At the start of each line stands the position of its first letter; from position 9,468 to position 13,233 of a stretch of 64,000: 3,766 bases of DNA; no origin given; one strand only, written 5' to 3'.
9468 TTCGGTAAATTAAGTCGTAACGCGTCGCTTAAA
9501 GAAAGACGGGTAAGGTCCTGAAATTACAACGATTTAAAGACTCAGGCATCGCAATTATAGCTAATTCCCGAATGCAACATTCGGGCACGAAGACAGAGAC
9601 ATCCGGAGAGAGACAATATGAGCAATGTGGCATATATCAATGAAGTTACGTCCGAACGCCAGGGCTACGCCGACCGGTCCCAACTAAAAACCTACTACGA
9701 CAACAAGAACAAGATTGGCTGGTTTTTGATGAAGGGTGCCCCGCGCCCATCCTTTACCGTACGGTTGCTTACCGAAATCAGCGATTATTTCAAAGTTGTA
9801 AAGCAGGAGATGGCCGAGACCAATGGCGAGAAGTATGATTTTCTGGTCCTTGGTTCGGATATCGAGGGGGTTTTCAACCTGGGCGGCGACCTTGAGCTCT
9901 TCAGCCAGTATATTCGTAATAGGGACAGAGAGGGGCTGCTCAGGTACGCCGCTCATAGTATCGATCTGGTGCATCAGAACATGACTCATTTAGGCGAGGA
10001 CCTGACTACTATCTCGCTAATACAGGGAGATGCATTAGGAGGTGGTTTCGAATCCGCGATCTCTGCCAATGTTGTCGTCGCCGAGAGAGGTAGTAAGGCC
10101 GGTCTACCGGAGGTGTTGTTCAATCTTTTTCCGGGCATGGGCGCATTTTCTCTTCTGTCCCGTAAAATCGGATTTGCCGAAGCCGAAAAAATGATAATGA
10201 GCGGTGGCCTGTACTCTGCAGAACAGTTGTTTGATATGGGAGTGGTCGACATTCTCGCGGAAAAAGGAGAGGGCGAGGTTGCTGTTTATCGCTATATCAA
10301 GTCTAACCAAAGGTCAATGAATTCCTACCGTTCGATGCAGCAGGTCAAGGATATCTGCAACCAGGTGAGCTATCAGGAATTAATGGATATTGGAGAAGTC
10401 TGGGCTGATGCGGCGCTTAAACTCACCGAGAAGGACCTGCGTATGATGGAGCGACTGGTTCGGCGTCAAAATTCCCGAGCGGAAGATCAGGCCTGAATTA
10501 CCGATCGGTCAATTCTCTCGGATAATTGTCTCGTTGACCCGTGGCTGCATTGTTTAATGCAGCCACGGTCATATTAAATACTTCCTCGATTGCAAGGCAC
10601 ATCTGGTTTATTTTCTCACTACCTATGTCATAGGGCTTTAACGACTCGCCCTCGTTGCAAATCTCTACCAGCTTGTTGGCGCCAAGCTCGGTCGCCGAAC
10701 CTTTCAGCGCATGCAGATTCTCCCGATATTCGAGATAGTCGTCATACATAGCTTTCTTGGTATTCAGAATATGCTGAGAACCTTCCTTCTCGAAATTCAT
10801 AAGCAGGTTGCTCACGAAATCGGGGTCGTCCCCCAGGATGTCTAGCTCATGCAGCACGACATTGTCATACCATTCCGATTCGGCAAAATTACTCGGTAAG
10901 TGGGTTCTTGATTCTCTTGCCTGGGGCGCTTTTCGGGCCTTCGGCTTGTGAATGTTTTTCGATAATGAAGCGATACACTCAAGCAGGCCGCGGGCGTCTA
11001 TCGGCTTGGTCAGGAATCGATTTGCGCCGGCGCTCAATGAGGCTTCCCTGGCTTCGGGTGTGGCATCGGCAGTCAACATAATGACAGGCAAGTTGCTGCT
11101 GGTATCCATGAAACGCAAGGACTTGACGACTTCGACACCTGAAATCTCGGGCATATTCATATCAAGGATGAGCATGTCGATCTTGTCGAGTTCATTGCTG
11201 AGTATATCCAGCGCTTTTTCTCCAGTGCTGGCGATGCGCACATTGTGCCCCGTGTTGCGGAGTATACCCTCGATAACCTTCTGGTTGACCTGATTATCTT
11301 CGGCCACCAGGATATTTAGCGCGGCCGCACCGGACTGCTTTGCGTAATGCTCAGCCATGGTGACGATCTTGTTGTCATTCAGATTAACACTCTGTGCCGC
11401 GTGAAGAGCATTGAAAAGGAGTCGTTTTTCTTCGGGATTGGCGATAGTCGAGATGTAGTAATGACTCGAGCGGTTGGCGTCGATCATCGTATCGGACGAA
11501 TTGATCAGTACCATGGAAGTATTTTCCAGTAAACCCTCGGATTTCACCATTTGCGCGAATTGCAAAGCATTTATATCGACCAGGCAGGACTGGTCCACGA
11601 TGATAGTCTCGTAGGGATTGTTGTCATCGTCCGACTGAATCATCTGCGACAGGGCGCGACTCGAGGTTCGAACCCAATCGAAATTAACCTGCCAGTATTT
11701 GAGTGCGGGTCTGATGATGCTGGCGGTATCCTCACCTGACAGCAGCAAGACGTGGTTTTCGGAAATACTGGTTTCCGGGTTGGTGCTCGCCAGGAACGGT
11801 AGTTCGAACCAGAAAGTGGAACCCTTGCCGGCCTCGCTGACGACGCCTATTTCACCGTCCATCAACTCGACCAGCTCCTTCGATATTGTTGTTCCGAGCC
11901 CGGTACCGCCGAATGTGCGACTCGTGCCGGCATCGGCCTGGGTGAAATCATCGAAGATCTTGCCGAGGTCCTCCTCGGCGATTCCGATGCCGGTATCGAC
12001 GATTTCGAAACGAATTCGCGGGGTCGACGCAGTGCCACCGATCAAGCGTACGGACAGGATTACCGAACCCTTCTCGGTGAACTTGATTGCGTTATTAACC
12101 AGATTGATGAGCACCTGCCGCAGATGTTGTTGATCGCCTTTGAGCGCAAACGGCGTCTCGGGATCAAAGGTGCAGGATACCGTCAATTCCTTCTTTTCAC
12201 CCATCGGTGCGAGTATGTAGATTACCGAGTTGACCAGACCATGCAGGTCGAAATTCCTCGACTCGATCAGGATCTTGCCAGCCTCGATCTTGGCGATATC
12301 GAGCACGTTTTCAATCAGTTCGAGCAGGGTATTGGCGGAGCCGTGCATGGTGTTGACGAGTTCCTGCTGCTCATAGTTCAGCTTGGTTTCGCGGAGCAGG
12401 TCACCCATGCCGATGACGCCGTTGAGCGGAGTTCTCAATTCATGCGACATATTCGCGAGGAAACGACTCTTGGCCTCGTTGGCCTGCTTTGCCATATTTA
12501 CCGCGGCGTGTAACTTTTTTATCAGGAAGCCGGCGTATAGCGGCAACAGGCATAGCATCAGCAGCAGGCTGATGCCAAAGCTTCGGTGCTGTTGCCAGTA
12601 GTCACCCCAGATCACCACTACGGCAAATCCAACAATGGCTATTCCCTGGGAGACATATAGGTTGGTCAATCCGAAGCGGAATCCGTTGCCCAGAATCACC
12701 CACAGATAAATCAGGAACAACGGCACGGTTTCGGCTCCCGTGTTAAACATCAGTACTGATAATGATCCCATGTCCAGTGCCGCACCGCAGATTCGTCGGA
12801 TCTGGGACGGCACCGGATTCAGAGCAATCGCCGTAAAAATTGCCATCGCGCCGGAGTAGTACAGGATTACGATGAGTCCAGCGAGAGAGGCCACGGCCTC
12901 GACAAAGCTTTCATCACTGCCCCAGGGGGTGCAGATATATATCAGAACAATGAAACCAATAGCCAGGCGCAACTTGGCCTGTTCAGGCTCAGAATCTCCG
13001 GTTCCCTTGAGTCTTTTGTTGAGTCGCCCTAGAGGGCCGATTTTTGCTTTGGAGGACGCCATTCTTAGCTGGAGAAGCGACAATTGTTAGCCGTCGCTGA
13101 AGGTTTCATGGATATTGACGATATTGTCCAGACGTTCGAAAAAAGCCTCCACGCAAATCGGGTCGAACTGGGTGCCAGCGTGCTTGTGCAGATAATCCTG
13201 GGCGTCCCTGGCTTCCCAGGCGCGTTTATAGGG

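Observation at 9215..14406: Compact low-GC DSF quorum-sensing cassette (rpfF, convergent with rpfC-rpfG) inserted between the isc operon and a DUF192 gene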

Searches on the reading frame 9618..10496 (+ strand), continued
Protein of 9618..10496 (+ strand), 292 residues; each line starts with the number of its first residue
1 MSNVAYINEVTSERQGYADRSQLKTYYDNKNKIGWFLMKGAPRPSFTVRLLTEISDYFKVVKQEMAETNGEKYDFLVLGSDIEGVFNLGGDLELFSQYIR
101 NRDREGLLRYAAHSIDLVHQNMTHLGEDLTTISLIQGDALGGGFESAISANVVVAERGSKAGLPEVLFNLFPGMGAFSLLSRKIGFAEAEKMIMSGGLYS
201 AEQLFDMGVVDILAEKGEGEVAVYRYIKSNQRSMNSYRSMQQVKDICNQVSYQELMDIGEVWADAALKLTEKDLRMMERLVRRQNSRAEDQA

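Call 33: search_protein_families(library=pfam, proteins=[L010:5981-7711:+, L010:7806-9170:+, L010:9378-9761:+, L010:14777-15202:+, L010:14801-15535:-, L010:15635-17107:-, L010:17695-19116:+])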
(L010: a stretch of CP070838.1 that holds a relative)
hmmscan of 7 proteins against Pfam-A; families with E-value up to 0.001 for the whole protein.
L010:5981-7711:+ (576 aa): 3 families
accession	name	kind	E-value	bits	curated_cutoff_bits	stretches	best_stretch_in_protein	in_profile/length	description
PF02896.24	PEP-utilizers_C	-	3.7e-98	328.7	22.8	1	256-546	3-291/293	PEP-utilising enzyme, PEP-binding domain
PF05524.18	PEP-utilisers_N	-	5.8e-32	110.8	24.4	1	6-129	1-121/121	PEP-utilising enzyme, N-terminal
PF00391.29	PEP-utilizers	-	3.2e-23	81.5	23.1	1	158-229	3-72/72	PEP-utilising enzyme, mobile domain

L010:7806-9170:+ (454 aa): 3 families
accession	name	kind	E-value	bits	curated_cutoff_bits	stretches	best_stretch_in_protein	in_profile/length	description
PF01769.21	MgtE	-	5.7e-34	117.5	27.6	1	325-448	1-125/125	Divalent cation transporter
PF03448.22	MgtE_N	-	4.2e-28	98.3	25.9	1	40-139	3-102/102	MgtE intracellular N domain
PF00571.33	CBS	-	1.8e-11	44.7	24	2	206-260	2-56/57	CBS domain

L010:9378-9761:+ (127 aa): 0 families

L010:14777-15202:+ (141 aa): 0 families

L010:14801-15535:- (244 aa): 0 families

L010:15635-17107:- (490 aa): 1 family
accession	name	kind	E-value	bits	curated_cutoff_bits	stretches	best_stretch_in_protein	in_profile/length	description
PF03349.22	Toluene_X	-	1.5e-16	60.4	29.7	1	28-461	11-388/421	Outer membrane protein transport protein (OMPP1/FadL/TodX)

L010:17695-19116:+ (473 aa): 4 families
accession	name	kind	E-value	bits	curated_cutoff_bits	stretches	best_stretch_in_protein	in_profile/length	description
PF01435.24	Peptidase_M48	-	3e-34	118.9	20.3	1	71-255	4-185/186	Peptidase family M48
PF14559.12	TPR_19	-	2e-08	34.8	25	1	346-408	4-67/68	Tetratricopeptide repeat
PF13428.12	TPR_14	-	9.5e-08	32.4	23.5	0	333-376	1-44/44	Tetratricopeptide repeat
PF25062.1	ARM_TT21_N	-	0.00022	21.5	40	1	240-377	73-212/222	Tetratricopeptide repeat protein 21 N-terminal ARM repeat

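Call 53: search_protein_families(library=pfam, proteins=[L014:7376-9340:+, L014:9350-9754:+, L014:14859-15677:-, L014:15661-16371:-, L016:4499-6397:-, L017:6470-8410:-, L017:8414-9586:-, L015:14987-15796:-, L015:15789-16796:-, L016:13178-13858:-])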
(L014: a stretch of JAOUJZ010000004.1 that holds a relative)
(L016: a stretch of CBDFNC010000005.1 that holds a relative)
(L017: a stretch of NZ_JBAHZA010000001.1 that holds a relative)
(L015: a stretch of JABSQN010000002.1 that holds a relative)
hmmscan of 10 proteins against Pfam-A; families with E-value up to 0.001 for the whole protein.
L014:7376-9340:+ (654 aa): 3 families
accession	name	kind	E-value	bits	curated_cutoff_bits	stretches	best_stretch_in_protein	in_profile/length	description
PF00501.34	AMP-binding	-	5.4e-89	299.1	29.9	1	90-476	2-378/384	AMP-binding enzyme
PF13193.12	AMP-binding_C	-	3.3e-27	95.6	24.5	1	538-619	1-76/76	AMP-binding enzyme C-terminal domain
PF16177.11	ACAS_N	-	5.1e-23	81.1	27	1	34-88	2-55/55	Acetyl-coenzyme A synthetase N-terminus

L014:9350-9754:+ (134 aa): 1 family
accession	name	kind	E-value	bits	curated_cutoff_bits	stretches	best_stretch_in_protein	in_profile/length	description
PF01479.30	S4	-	2.9e-14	53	22.8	1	12-58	1-48/48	S4 domain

L014:14859-15677:- (272 aa): 1 family
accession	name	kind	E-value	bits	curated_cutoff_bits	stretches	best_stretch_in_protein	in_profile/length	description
PF02634.21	FdhD-NarQ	-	3.2e-72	243.5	27.2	1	39-269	3-235/237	FdhD/NarQ family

L014:15661-16371:- (236 aa): 2 families
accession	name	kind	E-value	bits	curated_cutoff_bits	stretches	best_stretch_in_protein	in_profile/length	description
PF06463.18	Mob_synth_C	-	1.5e-39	135.3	37.4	1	92-218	2-127/128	Molybdenum Cofactor Synthesis C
PF04055.27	Radical_SAM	-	1.5e-15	58.2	29.5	1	2-86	81-166/166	Radical SAM superfamily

L016:4499-6397:- (632 aa): 1 family
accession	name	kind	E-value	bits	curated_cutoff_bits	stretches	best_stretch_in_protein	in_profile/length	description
PF05840.19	Phage_GPA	-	2.5e-52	178.4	31.4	1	210-457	73-318/321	Bacteriophage replication gene A protein (GPA)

L017:6470-8410:- (646 aa): 7 families
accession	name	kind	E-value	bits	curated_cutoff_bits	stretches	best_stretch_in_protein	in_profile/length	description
PF12704.14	MacB_PCD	-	1.6e-42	146.6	27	1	271-489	1-206/207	MacB-like periplasmic core domain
PF00005.33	ABC_tran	-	1.6e-33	116.6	25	1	25-173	1-136/137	ABC transporter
PF02687.27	FtsX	-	2.1e-21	76.6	25.5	1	525-638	2-119/120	FtsX-like permease C-terminal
PF13191.12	AAA_16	-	1.6e-05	25.9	32.6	1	33-212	22-148/167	AAA ATPase domain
PF02463.25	SMC_N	-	5.1e-05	23.2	40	0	38-218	27-212/220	RecF/RecN/SMC N terminal domain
PF13304.12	AAA_21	-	0.00018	22.1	27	0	38-65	2-32/304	AAA domain, putative AbiEii toxin, Type IV TA system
PF13555.12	AAA_29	-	0.0003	20.9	27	1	28-52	15-39/61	P-loop containing region of AAA domain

L017:8414-9586:- (390 aa): 3 families
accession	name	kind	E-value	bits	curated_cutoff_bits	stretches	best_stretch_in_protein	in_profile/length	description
PF13437.12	HlyD_3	-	1.4e-15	58.3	22.2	1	181-267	1-85/106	HlyD family secretion protein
PF16576.10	HlyD_D23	-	1.3e-14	54.4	30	1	52-260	12-186/214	Barrel-sandwich domain of CusB or HlyD membrane-fusion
PF00364.28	Biotin_lipoyl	-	3.3e-05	24.1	22.1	0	58-88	43-73/73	Biotin-requiring enzyme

L015:14987-15796:- (269 aa): 1 family
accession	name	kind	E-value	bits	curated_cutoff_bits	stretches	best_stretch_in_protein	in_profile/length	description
PF02634.21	FdhD-NarQ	-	7.4e-71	239.1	27.2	1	36-265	3-234/237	FdhD/NarQ family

L015:15789-16796:- (335 aa): 3 families
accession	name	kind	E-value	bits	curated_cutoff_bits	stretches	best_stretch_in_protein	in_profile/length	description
PF06463.18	Mob_synth_C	-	4.9e-38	130.4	37.4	1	191-317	2-127/128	Molybdenum Cofactor Synthesis C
PF04055.27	Radical_SAM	-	5.1e-36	124.8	29.5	1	21-185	1-166/166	Radical SAM superfamily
PF13353.11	Fer4_12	-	1.7e-06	28.8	22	1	25-130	13-115/137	4Fe-4S single cluster domain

L016:13178-13858:- (226 aa): 3 families
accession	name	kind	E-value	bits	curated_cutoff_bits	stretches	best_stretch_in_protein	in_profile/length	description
PF00929.31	RNase_T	-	2.5e-33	116.4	24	1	28-183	1-163/164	Exonuclease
PF16473.11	Rv2179c-like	-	5.2e-09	36.5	27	1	28-185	3-174/177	3'-5' exoribonuclease Rv2179c-like domain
PF13482.12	RNase_H_2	-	0.00051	20.5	22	0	30-135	3-86/165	RNase_H superfamily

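Call 55: search_dna_similar(query=window:9618-10496:+, collection=plasmids, mode=protein, max_evalue=1e-20, max_rows=15)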
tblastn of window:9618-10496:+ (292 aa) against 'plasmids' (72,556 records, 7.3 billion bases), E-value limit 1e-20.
Records with a match: 17; places in all: 20; records where one place covers at least 80% of the query: 14.
Best place of each record, by identity: <60% 17.
By first word of the organism name: Burkholderia 5; Methylobacterium 4; Bosea 2; Escherichia 2; Sphingomonas 1; Methylorubrum 1; Methylibium 1; Haematospirillum 1.
By predicted mobility (MOB-suite, as given by PLSDB): non-mobilizable 12; mobilizable 4; conjugative 1.
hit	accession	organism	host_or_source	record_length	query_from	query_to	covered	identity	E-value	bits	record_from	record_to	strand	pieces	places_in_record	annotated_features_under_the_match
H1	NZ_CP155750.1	Sphingomonas parapaucimobilis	Chinese cabbage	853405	22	292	93%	45.4%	7e-69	238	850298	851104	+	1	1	crotonase/enoyl-CoA hydratase family protein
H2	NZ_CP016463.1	Bosea sp. RAC05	Microbial isolate,Algal phycosphere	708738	19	287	92%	44.1%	7e-62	218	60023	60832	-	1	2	crotonase/enoyl-CoA hydratase family protein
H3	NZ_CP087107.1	Methylobacterium sp. NMS14P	Coffea arabica,Pure culture,root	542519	10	292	97%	40.5%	3e-64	225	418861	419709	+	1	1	crotonase/enoyl-CoA hydratase family protein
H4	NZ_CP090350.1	Methylobacterium oryzae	single cell,soil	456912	10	292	97%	40.4%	4e-63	222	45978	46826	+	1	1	crotonase/enoyl-CoA hydratase family protein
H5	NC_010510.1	Methylobacterium radiotolerans JCM 2831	-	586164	10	292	97%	40.1%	2e-63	223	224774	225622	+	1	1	crotonase/enoyl-CoA hydratase family protein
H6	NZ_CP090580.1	Methylobacterium radiotolerans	Pure isolate,Urban soil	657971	10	285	95%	40.2%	4e-63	222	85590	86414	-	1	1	crotonase/enoyl-CoA hydratase family protein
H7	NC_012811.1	Methylorubrum extorquens AM1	-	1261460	28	284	88%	42.0%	7e-52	189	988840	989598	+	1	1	none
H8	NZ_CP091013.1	Burkholderia cenocepacia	-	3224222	21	287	91%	39.3%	8e-57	203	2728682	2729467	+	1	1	none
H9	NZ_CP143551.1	Burkholderia multivorans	Homo sapiens,bronchoalveolar lavage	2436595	21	287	91%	38.6%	2e-55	199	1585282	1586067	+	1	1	none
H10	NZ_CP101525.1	Burkholderia arboris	mixed culture,soil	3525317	21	287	91%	38.6%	3e-55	199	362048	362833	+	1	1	none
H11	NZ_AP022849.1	Bosea sp. ANAM02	Callyspongia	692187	21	288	92%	38.2%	2e-51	188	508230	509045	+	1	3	crotonase/enoyl-CoA hydratase family protein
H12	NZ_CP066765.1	Burkholderia ambifaria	Cell culture,Baijiu fermentation starter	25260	26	287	90%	38.9%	4e-54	196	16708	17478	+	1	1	none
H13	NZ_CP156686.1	Burkholderia stagnalis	Bacterial cells,soils collected in ...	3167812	21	287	91%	37.8%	2e-51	188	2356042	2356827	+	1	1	none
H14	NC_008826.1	Methylibium petroleiphilum PM1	-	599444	76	284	72%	45.7%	6e-48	178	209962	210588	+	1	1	crotonase/enoyl-CoA hydratase family protein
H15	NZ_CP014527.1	Haematospirillum jordaniae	Homo sapiens,Blood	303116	27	286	89%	30.8%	1e-39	154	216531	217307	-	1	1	crotonase/enoyl-CoA hydratase family protein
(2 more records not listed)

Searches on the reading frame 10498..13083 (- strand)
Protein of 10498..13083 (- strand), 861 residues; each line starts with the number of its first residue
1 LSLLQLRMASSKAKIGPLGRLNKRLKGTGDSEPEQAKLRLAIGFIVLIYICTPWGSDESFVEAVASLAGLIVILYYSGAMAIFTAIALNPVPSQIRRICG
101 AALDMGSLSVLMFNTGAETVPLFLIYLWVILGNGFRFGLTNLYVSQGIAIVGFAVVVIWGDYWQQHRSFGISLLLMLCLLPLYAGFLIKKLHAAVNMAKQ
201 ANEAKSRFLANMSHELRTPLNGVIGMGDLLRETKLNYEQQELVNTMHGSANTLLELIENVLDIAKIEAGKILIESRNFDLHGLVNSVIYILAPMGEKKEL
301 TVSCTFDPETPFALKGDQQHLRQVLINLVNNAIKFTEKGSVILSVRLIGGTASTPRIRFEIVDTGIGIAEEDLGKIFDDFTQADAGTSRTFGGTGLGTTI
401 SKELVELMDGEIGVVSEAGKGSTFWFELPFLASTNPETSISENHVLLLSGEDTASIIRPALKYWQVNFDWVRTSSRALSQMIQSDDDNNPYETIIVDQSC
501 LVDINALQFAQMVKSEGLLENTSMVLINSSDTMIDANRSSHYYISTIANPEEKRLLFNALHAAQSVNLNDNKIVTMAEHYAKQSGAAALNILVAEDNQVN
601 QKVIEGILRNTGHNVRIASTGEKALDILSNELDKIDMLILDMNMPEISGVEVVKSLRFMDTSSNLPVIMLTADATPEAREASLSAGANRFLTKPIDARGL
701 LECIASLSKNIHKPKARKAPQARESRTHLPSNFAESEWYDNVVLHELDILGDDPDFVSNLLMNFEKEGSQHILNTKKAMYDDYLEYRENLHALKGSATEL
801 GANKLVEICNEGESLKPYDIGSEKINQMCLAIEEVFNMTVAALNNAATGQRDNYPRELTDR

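Call 5: search_protein_families(library=pfam, proteins=[window:10498-13083:-])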
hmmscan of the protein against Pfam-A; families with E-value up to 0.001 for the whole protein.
window:10498-13083:- (861 aa): 5 families
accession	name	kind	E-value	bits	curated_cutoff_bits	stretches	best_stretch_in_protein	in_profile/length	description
PF02518.31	HATPase_c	-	1.1e-28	100.3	26.4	1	316-430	1-109/111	Histidine kinase-, DNA gyrase B-, and HSP90-like ATPase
PF00072.30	Response_reg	-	3.2e-25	88.9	30.2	1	591-704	1-110/111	Response regulator receiver domain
PF00512.31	HisKA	-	2.8e-21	75.8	26.9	1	204-269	1-66/66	His Kinase A (phospho-acceptor) domain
PF23198.2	PDE8A_N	-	7.2e-06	26.4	29.6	0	591-692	15-116/147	PDE8A-like, N-terminal domain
PF01627.28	Hpt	-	6e-05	23.7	24.6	1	760-831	2-72/84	Hpt domain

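Call 6: search_protein_families(library=ncbifam, proteins=[window:10498-13083:-])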
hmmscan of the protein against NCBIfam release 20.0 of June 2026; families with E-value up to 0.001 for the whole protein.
window:10498-13083:- (861 aa): 153 families (the best 25 are shown)
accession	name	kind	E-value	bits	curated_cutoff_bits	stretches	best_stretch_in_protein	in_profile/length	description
TIGR02956.1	TMAO_torS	equivalog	1.4e-117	394.1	676.5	2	193-440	452-692/967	TMAO reductase system sensor histidine kinase/response regulator TorS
NF008318.0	PRK11107.1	equivalog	4.5e-114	382.4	890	1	191-814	279-884/920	two-component sensor histidine kinase BarA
NF008099.0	PRK10841.1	equivalog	1.5e-89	301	920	1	191-714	456-946/949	two-component system sensor histidine kinase RcsC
NF041947.1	LuxQ_Vibrio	equivalog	7.6e-88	295.4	1200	2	192-516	459-791/843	quorum-sensing autoinducer 2 sensor kinase/phosphatase LuxQ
NF011874.0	PRK15347.1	equivalog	2.1e-83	280.9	852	2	190-438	383-622/921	two component system sensor kinase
NF008302.0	PRK11091.1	equivalog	1e-80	271.9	838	2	196-518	274-596/779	aerobic respiration two-component sensor histidine kinase ArcB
NF045901.1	HisKinLetSLeg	equivalog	2.6e-78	264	1650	1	200-708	288-789/906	two-component system sensor histidine kinase LetS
NF038297.2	hybrid_HK_HrmK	equivalog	3.5e-64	217.5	725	2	192-440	222-467/607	hybrid histidine kinase/response regulator HrmK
NF008543.0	PRK11466.1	equivalog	1e-57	195.7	982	2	194-560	433-794/914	TMAO reductase system sensor histidine kinase/response regulator TorS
NF007420.1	PRK09959.1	equivalog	6.8e-55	186.2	1995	2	187-430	694-936/1197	acid-sensing system histidine kinase EvgS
NF041832.1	near_NosP_CTERM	subfamily_domain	3.5e-54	184.3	400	2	200-516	2-323/370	NahK/ErcS family hybrid sensor histidine kinase/response regulator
NF046044.1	PnpS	equivalog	4.8e-53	180.6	400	1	195-429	160-390/390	two-component system histidine kinase PnpS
NF047874.1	MASE3_PAS_HK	subfamily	1.7e-46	159.3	560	1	188-438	381-633/655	MASE3 domain-containing sensor histidine kinase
TIGR02966.1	phoR_proteo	equivalog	1.8e-46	158.7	334.2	1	195-427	104-332/333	phosphate regulon sensor histidine kinase PhoR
NF047465.1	hybrid_HK_LvrA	exception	1.9e-46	158.5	1200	2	200-437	197-429/819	hybrid histidine kinase/response regulator LvrA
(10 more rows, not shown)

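Call 8: search_solved_structures(query=window:10498-13083:-)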
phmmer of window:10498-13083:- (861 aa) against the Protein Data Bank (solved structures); distinct sequences matched with E-value up to 0.001: 304 (the best 60 are shown).
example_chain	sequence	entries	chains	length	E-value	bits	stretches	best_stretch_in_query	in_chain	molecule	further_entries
7z8n_A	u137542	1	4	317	9.2e-62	212.6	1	194-429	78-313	Histidine kinase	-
6qrj_A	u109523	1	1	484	2.3e-60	207.9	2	209-437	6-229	Hybrid kinase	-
7p8e_A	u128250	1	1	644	1.3e-59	205.5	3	198-348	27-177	Receiver domain of histidine kinase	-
7n0e_B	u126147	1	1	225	6.3e-41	143.6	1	205-429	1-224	Histidine kinase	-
6dk8_A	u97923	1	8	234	9.8e-41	143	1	207-430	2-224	RetS (Regulator of Exopolysaccharide and Type III Secretion)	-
6dk7_A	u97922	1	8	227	1.2e-40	142.7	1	207-430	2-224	RetS (Regulator of Exopolysaccharide and Type III Secretion)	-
4jas_A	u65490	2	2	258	1.2e-30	109.6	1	198-429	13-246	Histidine kinase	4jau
5uht_A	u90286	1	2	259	2.4e-29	105.4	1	198-429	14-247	Sensor histidine kinase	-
3dge_A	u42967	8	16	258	2.4e-29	105.4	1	198-429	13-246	Sensor protein | Histidine kinase | Sensor histidine kinase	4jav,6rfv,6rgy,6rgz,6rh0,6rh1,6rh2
2c2a_A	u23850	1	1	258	2.4e-29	105.4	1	198-429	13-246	SENSOR HISTIDINE KINASE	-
6azr_A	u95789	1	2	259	1.2e-28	103.1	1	198-429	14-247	Sensor histidine kinase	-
6rh7_A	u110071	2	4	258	5.8e-28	100.8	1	198-429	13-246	Sensor histidine kinase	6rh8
4u7n_A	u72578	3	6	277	1e-27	100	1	193-430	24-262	Histidine protein kinase sensor protein | Histidine kinase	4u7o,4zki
5c93_A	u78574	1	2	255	1.4e-27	99.5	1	201-430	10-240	Histidine kinase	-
4i5s_A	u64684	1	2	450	1.9e-25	92.5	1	186-431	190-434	Putative histidine kinase CovS; VicK-like protein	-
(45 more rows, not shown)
